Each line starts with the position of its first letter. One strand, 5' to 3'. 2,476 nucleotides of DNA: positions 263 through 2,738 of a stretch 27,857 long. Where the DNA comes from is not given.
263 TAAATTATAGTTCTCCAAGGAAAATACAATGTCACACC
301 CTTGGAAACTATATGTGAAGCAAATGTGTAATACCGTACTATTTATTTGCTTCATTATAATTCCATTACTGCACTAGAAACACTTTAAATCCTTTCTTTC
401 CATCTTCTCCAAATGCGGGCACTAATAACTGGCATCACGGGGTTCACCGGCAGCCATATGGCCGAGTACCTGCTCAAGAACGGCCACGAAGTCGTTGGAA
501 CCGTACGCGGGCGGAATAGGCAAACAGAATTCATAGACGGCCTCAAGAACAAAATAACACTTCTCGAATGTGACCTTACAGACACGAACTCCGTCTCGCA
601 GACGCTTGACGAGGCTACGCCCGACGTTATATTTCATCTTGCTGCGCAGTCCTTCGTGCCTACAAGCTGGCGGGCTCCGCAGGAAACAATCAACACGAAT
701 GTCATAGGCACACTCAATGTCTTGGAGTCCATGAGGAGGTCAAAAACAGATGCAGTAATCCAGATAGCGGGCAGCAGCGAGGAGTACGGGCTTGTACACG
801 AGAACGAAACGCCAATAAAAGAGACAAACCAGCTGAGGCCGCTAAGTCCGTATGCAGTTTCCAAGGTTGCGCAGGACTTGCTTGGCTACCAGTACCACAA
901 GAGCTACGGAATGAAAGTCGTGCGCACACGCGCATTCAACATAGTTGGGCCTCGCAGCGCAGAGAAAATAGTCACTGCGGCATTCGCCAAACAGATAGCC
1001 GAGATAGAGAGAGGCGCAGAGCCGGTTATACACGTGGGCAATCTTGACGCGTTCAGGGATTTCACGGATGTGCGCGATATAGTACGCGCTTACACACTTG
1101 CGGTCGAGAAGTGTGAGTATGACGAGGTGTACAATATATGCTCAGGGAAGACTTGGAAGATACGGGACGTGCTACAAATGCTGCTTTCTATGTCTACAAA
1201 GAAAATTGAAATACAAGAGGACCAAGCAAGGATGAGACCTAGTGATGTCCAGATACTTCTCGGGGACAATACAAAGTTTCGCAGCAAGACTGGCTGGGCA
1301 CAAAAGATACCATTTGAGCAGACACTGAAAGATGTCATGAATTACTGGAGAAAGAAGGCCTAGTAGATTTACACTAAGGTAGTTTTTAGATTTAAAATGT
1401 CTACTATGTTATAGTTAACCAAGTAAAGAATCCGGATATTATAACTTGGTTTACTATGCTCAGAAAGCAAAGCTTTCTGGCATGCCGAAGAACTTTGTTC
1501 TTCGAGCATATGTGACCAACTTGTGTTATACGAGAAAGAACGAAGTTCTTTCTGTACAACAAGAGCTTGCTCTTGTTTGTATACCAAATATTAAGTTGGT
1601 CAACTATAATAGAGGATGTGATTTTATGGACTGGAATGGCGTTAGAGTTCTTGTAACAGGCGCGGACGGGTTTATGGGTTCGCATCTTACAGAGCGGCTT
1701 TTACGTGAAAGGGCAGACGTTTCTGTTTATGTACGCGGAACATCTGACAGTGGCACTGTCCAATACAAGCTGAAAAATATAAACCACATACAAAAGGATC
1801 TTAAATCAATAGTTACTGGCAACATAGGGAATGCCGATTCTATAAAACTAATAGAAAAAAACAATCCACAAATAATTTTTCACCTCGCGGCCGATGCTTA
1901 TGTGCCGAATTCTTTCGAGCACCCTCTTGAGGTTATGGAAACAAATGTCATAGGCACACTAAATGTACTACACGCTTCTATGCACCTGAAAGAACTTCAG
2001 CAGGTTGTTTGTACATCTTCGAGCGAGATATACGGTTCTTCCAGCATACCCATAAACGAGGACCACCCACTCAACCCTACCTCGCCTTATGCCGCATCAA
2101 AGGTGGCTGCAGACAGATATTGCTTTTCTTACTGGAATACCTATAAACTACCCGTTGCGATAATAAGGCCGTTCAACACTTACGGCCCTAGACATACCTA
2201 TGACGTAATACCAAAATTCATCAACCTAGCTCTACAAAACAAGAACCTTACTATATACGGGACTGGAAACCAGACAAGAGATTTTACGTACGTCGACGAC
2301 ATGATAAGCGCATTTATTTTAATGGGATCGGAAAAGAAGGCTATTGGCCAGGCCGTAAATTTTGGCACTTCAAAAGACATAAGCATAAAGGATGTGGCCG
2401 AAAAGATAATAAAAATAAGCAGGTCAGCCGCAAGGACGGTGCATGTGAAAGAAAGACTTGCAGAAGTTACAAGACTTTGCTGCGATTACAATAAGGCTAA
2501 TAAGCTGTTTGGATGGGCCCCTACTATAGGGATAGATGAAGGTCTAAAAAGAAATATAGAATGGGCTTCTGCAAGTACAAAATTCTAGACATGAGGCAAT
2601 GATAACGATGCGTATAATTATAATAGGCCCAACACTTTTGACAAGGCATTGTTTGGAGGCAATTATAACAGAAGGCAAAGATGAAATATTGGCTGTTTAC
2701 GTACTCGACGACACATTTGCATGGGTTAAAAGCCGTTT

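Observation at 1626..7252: Self-contained folate one-carbon cassette embedded in a glycan locus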

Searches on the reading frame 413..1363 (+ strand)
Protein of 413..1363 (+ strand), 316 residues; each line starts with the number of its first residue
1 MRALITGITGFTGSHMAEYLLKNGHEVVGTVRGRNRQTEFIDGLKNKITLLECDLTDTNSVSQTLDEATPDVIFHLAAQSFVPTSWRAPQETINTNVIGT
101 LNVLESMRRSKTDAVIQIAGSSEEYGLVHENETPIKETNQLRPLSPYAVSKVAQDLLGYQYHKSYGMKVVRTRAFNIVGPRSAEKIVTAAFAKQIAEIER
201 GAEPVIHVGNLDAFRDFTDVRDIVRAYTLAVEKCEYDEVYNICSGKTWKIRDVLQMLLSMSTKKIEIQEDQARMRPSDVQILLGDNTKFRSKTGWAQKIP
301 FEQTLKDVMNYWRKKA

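Call 3: search_protein_families(library=pfam, proteins=[window:413-1363:+])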
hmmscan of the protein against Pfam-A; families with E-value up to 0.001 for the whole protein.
window:413-1363:+ (316 aa): 11 families
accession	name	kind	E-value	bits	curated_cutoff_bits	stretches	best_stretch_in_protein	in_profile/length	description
PF16363.11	GDP_Man_Dehyd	-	5.1e-86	289.6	27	1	4-307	1-331/332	GDP-mannose 4,6 dehydratase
PF01370.27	Epimerase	-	3.2e-61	207.2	20.9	1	3-243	1-240/240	NAD dependent epimerase/dehydratase family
PF02719.21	Polysacc_synt_2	-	1.4e-17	64.3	20.2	1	4-119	2-127/293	Polysaccharide biosynthesis protein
PF04321.23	RmlD_sub_bind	-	2.6e-11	43.6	27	1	1-155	1-133/287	RmlD substrate binding domain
PF01073.25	3Beta_HSD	-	1e-10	41.6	22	1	4-252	1-250/280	3-beta hydroxysteroid dehydrogenase/isomerase family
PF13460.12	NAD_binding_10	-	1.2e-08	35.5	27.2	1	7-120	1-98/184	NAD(P)H-binding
PF07993.18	NAD_binding_4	-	4.6e-07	29.7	20.1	1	5-179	1-209/258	Male sterility protein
PF00106.31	adh_short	-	3.8e-06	27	26.6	1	3-119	3-135/195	short chain dehydrogenase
PF05368.20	NmrA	-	3.8e-05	23.9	27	1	4-74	6-74/298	NmrA-like family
PF08659.16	KR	-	0.00015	22.2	22.6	1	4-115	4-131/180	KR domain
PF13561.12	adh_short_C2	-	0.00058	19.9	27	0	13-109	9-117/236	Enoyl-(Acyl carrier protein) reductase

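Call 4: search_protein_families(library=ncbifam, proteins=[window:413-1363:+])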
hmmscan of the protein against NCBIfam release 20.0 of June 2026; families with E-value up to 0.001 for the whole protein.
window:413-1363:+ (316 aa): 50 families (the best 25 are shown)
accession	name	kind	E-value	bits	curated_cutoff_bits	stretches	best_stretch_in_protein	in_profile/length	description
TIGR04180.1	EDH_00030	hypoth_equivalog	1.2e-55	188.7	475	1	4-298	2-295/297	NAD-dependent 4,6-dehydratase LegB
TIGR01472.1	gmd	equivalog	1.2e-52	179.2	415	1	3-310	3-336/342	GDP-mannose 4,6-dehydratase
TIGR01181.1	dTDP_gluc_dehyt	equivalog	3.3e-47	161.1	365.1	1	3-314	2-313/321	dTDP-glucose 4,6-dehydratase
TIGR01179.1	galE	equivalog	8e-40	136.7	262.3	1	3-311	2-324/332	UDP-glucose 4-epimerase GalE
TIGR02622.1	CDP_4_6_dhtase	equivalog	1e-38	133.4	278.45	1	2-314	6-332/352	CDP-glucose 4,6-dehydratase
NF007490.0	PRK10084.1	subfamily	2.6e-23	82.6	649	1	1-312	1-334/361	dTDP-glucose 4,6-dehydratase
NF007582.0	PRK10217.1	equivalog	3.7e-23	82.2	698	1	2-259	3-268/355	dTDP-glucose 4,6-dehydratase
TIGR02197.1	heptose_epim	equivalog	5.6e-21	75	274.6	1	4-270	2-271/316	ADP-glyceromanno-heptose 6-epimerase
NF011728.1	PRK15181.1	equivalog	1.1e-19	70.7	760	1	2-301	17-326/348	Vi polysaccharide biosynthesis UDP-N-acetylglucosaminuronic acid C-4 epimerase TviC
NF007956.0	PRK10675.1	subfamily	6.6e-17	61.6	394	1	1-310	1-327/338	UDP-glucose 4-epimerase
TIGR03466.1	HpnA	hypoth_equivalog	3.9e-16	58.8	367.65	1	1-264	1-249/327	hopanoid-associated sugar epimerase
NF047922.1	GDPFucSynFcl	equivalog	4.5e-16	59.2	500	1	51-312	35-301/308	GDP-L-fucose synthase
NF052578.1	StrlDmthSdmBMthl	equivalog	1e-15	58.3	600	1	1-260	1-244/328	sterol demethylase protein SdmB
NF041015.1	UDPsulfquin_syn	equivalog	6e-15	55.1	575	1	35-127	55-150/384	UDP-sulfoquinovose synthase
NF042423.1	oxyalk_red_Shew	equivalog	1.4e-13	50.6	580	1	2-248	10-236/331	2-alkyl-3-oxoalkanoate reductase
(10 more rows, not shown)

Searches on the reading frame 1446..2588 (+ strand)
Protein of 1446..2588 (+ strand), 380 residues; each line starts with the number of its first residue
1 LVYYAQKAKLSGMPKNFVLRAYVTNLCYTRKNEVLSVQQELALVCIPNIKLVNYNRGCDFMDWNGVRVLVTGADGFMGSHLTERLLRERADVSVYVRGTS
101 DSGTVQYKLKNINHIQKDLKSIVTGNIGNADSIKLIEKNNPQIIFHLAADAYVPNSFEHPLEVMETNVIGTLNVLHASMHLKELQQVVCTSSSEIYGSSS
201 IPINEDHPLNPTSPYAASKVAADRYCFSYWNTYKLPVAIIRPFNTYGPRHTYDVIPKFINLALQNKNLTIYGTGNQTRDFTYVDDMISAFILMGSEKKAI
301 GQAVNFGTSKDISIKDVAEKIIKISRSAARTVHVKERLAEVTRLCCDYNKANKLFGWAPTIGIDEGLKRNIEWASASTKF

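Call 3: search_protein_families(library=pfam, proteins=[window:1446-2588:+])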
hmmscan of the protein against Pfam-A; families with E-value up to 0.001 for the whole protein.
window:1446-2588:+ (380 aa): 7 families
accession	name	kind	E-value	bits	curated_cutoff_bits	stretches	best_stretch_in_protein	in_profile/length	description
PF16363.11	GDP_Man_Dehyd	-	2e-66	225.2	27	1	69-369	1-331/332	GDP-mannose 4,6 dehydratase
PF01370.27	Epimerase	-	5.6e-59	199.9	20.9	1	68-305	1-238/240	NAD dependent epimerase/dehydratase family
PF02719.21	Polysacc_synt_2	-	1.7e-21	77.1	20.2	1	68-330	1-252/293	Polysaccharide biosynthesis protein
PF01073.25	3Beta_HSD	-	4.4e-19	69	22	1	69-292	1-227/280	3-beta hydroxysteroid dehydrogenase/isomerase family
PF07993.18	NAD_binding_4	-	7.9e-16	58.4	20.1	1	70-247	1-209/258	Male sterility protein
PF04321.23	RmlD_sub_bind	-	2e-09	37.4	27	1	67-330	2-236/287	RmlD substrate binding domain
PF13460.12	NAD_binding_10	-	0.00016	22.1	27.2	1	72-242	1-143/184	NAD(P)H-binding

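Call 4: search_protein_families(library=ncbifam, proteins=[window:1446-2588:+])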
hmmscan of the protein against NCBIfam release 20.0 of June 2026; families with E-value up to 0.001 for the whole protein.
window:1446-2588:+ (380 aa): 29 families (the best 25 are shown)
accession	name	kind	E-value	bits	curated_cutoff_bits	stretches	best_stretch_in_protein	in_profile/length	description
TIGR04180.1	EDH_00030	hypoth_equivalog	1.6e-78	263.8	475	1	68-360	1-295/297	NAD-dependent 4,6-dehydratase LegB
TIGR01181.1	dTDP_gluc_dehyt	equivalog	2.2e-58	197.8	365.1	1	67-376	1-313/321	dTDP-glucose 4,6-dehydratase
TIGR01179.1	galE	equivalog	2e-40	138.6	262.3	1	67-377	1-328/332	UDP-glucose 4-epimerase GalE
TIGR02622.1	CDP_4_6_dhtase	equivalog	1.2e-38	133.2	278.45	1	63-375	2-331/352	CDP-glucose 4,6-dehydratase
NF007490.0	PRK10084.1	subfamily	4.5e-35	121.3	649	1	67-379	2-339/361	dTDP-glucose 4,6-dehydratase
NF007582.0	PRK10217.1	equivalog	7e-34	117.5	698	1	67-377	3-334/355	dTDP-glucose 4,6-dehydratase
TIGR01472.1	gmd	equivalog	2e-28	99.6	415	1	68-363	3-327/342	GDP-mannose 4,6-dehydratase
NF047922.1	GDPFucSynFcl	equivalog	4.3e-26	92.1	500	1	134-374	47-301/308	GDP-L-fucose synthase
TIGR02197.1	heptose_epim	equivalog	7.4e-25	87.8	274.6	1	68-336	1-273/316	ADP-glyceromanno-heptose 6-epimerase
NF008872.0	PRK11908.1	equivalog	1.4e-22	80.2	294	1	67-330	3-276/349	bifunctional UDP-4-keto-pentose/UDP-xylose synthase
NF011728.1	PRK15181.1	equivalog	6.4e-22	78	760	1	67-374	17-337/348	Vi polysaccharide biosynthesis UDP-N-acetylglucosaminuronic acid C-4 epimerase TviC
NF007956.0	PRK10675.1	subfamily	7.1e-20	71.4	394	1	67-376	2-331/338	UDP-glucose 4-epimerase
TIGR03466.1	HpnA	hypoth_equivalog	1.5e-19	70.1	367.65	1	67-364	2-283/327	hopanoid-associated sugar epimerase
NF042423.1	oxyalk_red_Shew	equivalog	5.2e-19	68.5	580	1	67-339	10-271/331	2-alkyl-3-oxoalkanoate reductase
NF042422.1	oxyalk_red_OleD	equivalog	8.1e-19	68.1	580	1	67-292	2-213/329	2-alkyl-3-oxoalkanoate reductase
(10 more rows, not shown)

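Call 19: search_solved_structures(query=window:1446-2588:+, max_evalue=1e-20)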
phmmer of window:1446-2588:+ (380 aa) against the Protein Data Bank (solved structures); distinct sequences matched with E-value up to 1e-20: 46.
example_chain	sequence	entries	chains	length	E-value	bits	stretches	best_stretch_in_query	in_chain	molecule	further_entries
6bwl_A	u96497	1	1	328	2.6e-52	181.4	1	67-375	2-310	Pal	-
6zl6_A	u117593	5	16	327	2.6e-45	158.4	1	67-373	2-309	Epimerase domain-containing protein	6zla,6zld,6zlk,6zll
6zlj_A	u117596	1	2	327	9.3e-45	156.6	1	67-373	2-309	Epimerase domain-containing protein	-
6bi4_A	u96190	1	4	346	1.2e-44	156.2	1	61-375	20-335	dTDP-glucose 4,6-dehydratase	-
7ys8_A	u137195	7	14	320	6.8e-42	147.2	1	67-373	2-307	UDP-glucose 4-epimerase | UDP-glucose 4-epimerase along with EC 5.1.3.2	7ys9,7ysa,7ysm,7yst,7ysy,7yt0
4lk3_A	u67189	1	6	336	1.1e-39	139.8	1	67-373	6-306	UDP-glucuronic acid decarboxylase 1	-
2b69_A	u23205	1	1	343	1.2e-39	139.8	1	61-373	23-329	UDP-glucuronate decarboxylase 1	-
4gll_A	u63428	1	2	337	2e-39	139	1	65-373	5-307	UDP-glucuronic acid decarboxylase 1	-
6pmh_A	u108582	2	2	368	2.5e-39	138.7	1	59-375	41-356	UDP-glucose 4-epimerase related protein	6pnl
4m55_A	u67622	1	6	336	3e-39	138.5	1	67-373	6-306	UDP-glucuronic acid decarboxylase 1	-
8vr2_A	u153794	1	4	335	3.6e-38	134.9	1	62-377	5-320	NAD-dependent epimerase/dehydratase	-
6dnt_A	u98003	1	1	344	2.9e-37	131.9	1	54-374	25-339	NAD-dependent epimerase/dehydratase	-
6kv9_A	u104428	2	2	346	5.3e-36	127.8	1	58-377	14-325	MoeE5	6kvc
4zrm_A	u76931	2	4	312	1.6e-35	126.2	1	66-373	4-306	UDP-glucose 4-epimerase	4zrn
3vps_A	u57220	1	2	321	1.9e-35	126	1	139-374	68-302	NAD-dependent epimerase/dehydratase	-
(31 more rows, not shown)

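Call 42: search_solved_structures(query=window:1626-2588:+, max_evalue=1e-35, show_alignments=5)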
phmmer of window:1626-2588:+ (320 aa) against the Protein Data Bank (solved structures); distinct sequences matched with E-value up to 1e-35: 13.
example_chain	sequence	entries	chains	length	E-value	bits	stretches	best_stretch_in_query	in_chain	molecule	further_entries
6bwl_A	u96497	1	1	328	1.9e-52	181.9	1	7-315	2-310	Pal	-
6zl6_A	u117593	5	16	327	1.9e-45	158.9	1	7-313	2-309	Epimerase domain-containing protein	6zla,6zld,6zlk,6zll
6zlj_A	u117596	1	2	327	6.8e-45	157.1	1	7-313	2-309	Epimerase domain-containing protein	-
6bi4_A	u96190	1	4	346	2e-44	155.6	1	4-315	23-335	dTDP-glucose 4,6-dehydratase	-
7ys8_A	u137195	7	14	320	5e-42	147.7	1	7-313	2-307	UDP-glucose 4-epimerase | UDP-glucose 4-epimerase along with EC 5.1.3.2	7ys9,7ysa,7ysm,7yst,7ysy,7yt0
4lk3_A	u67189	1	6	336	7.5e-40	140.5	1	7-313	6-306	UDP-glucuronic acid decarboxylase 1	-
4gll_A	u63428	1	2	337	1.3e-39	139.7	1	5-313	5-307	UDP-glucuronic acid decarboxylase 1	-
2b69_A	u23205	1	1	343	1.4e-39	139.6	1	5-313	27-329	UDP-glucuronate decarboxylase 1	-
4m55_A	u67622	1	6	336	1.9e-39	139.1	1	7-313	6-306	UDP-glucuronic acid decarboxylase 1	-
6pmh_A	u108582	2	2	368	9.1e-39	136.9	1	3-315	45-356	UDP-glucose 4-epimerase related protein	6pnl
8vr2_A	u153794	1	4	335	4.2e-38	134.8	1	3-317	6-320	NAD-dependent epimerase/dehydratase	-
6dnt_A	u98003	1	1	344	1.8e-36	129.4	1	7-314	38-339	NAD-dependent epimerase/dehydratase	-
6kv9_A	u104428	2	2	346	8.8e-36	127.1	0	7-317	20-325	MoeE5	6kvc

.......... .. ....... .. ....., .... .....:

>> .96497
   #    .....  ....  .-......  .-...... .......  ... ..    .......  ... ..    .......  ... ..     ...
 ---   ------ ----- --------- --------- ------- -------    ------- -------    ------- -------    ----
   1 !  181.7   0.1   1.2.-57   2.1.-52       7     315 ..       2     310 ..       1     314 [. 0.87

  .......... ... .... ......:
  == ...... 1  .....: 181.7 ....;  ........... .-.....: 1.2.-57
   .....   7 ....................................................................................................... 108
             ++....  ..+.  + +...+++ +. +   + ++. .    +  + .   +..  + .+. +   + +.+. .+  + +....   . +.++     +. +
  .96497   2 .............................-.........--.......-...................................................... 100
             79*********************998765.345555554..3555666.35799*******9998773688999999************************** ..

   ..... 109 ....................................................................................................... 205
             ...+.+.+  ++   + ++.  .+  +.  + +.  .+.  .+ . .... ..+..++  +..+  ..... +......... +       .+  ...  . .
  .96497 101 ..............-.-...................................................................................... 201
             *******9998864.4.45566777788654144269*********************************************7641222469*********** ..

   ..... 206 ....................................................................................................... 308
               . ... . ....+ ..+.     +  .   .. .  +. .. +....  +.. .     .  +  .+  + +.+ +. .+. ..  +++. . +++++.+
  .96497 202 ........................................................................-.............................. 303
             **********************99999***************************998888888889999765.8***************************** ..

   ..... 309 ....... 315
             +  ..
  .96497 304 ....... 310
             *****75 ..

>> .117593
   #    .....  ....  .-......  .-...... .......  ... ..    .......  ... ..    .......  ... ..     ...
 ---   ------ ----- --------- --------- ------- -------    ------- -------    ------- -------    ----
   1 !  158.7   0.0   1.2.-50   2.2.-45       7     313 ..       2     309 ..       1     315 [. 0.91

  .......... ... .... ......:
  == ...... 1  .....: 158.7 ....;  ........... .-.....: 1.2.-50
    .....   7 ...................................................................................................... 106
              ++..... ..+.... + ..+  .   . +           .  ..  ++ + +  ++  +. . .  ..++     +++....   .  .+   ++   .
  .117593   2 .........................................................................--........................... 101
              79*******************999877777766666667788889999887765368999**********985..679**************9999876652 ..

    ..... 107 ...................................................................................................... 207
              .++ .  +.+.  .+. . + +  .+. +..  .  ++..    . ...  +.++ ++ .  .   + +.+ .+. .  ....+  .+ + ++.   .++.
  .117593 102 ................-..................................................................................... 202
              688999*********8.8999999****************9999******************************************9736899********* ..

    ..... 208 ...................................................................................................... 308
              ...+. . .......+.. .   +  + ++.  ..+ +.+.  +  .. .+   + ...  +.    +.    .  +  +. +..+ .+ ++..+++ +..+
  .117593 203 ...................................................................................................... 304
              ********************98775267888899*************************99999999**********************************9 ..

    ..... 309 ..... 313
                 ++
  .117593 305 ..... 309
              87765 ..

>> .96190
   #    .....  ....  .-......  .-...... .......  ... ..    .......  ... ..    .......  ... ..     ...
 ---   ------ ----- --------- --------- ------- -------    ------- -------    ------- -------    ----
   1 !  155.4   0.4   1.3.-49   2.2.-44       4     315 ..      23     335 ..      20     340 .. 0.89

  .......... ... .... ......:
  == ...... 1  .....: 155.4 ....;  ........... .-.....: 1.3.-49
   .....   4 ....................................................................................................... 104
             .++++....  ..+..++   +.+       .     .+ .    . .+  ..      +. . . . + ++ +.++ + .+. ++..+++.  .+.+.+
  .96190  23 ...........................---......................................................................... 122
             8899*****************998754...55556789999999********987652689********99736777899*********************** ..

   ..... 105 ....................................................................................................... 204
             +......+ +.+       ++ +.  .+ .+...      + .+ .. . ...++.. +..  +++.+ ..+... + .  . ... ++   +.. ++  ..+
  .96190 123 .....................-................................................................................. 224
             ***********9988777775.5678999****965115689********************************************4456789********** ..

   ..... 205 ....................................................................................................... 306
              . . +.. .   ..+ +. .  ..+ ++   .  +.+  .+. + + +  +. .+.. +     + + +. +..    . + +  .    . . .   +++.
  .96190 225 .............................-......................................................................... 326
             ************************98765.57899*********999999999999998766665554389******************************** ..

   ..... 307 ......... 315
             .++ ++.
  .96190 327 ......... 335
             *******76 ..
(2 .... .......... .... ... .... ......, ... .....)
